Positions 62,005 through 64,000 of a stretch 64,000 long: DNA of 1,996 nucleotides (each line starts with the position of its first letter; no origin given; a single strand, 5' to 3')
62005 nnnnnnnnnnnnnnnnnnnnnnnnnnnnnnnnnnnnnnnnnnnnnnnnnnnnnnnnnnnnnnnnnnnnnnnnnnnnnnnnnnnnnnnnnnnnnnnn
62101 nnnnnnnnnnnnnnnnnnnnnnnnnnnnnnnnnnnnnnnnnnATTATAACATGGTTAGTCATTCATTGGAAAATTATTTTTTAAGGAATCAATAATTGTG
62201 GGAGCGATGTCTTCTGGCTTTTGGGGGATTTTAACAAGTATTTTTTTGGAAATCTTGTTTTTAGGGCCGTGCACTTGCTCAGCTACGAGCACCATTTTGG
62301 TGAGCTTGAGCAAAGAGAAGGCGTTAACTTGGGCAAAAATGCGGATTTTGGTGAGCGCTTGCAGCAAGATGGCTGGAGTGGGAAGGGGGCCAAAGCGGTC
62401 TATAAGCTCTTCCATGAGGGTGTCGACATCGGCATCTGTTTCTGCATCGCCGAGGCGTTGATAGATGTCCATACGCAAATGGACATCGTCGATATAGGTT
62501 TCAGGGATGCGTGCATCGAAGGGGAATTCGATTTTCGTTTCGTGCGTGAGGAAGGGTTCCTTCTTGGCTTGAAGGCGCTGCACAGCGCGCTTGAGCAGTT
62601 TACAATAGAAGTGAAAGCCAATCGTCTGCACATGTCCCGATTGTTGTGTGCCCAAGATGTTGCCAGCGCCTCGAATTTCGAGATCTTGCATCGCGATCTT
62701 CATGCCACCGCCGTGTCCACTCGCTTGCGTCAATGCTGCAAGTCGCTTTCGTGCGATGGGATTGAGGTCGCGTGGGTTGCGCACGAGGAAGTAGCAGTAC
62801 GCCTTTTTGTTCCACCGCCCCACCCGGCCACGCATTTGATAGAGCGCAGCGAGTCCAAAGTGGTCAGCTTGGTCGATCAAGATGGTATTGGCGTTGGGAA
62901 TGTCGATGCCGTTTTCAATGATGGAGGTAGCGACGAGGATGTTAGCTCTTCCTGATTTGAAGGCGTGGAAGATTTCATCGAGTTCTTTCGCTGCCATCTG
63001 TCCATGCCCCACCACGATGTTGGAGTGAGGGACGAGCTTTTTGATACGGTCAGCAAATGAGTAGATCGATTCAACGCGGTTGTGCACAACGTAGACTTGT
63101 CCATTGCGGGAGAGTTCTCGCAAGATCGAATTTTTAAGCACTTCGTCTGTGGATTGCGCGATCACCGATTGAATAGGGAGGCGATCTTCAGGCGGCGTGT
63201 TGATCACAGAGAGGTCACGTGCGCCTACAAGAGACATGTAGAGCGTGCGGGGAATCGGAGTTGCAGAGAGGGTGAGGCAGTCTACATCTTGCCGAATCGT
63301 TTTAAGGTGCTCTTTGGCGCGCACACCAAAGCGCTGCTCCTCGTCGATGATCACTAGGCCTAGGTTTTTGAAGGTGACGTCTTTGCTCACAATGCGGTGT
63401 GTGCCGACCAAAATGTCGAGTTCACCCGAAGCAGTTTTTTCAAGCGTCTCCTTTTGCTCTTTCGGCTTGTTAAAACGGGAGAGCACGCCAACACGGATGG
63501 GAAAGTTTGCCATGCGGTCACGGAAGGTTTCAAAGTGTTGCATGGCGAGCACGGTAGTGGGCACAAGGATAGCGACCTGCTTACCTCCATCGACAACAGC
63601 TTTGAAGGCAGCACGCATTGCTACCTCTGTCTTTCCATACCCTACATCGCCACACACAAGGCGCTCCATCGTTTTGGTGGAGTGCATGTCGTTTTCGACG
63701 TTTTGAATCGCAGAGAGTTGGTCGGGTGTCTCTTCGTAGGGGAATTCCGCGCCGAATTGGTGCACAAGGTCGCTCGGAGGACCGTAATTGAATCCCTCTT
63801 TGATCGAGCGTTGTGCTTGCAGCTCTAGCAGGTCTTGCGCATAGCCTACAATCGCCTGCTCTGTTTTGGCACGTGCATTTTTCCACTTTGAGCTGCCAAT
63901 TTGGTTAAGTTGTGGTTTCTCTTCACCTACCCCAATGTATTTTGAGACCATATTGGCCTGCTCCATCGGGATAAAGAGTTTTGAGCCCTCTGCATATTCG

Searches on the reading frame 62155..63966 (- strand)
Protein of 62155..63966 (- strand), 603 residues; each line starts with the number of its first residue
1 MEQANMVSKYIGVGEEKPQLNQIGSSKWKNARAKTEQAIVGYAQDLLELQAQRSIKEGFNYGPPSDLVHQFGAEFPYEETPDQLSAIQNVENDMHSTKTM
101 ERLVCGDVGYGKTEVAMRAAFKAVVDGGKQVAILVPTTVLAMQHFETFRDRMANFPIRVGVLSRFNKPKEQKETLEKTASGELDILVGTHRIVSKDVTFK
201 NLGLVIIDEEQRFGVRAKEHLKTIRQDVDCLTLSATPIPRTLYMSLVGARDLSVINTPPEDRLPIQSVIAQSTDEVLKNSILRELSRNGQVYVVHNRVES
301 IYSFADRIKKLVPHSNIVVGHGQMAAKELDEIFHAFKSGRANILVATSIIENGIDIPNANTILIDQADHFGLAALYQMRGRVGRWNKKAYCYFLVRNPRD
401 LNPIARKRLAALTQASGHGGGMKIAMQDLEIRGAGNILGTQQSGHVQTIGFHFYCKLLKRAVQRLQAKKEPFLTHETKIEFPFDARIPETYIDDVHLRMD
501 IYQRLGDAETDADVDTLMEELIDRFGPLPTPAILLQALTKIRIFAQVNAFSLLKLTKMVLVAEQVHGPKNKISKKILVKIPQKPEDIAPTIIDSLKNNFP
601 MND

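Call 42: search_protein_families(library=pfam, proteins=[window:62155-63966:-], max_evalue=0.001)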
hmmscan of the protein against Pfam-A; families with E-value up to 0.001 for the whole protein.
window:62155-63966:- (603 aa): 6 families
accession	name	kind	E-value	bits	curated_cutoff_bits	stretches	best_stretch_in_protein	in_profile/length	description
PF00270.35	DEAD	-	7.9e-28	97.7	26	1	80-242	1-164/167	DEAD/DEAH box helicase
PF00271.37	Helicase_C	-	1.2e-24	87.1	23.5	1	280-386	4-110/110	Helicase conserved C-terminal domain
PF03461.20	TRCF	-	2.5e-19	69.8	25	1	482-558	2-78/95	TRCF domain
PF04851.21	ResIII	-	4.2e-08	33.7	22.5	1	79-237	4-162/164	Type III restriction enzyme, res subunit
PF22590.2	Cas3-like_C_2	-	4.9e-07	30.4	27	1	288-385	2-104/106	CRISPR-associated nuclease/helicase Cas3, C-terminal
PF13401.12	AAA_22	-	0.00097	19.9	27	0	103-233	9-111/130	AAA domain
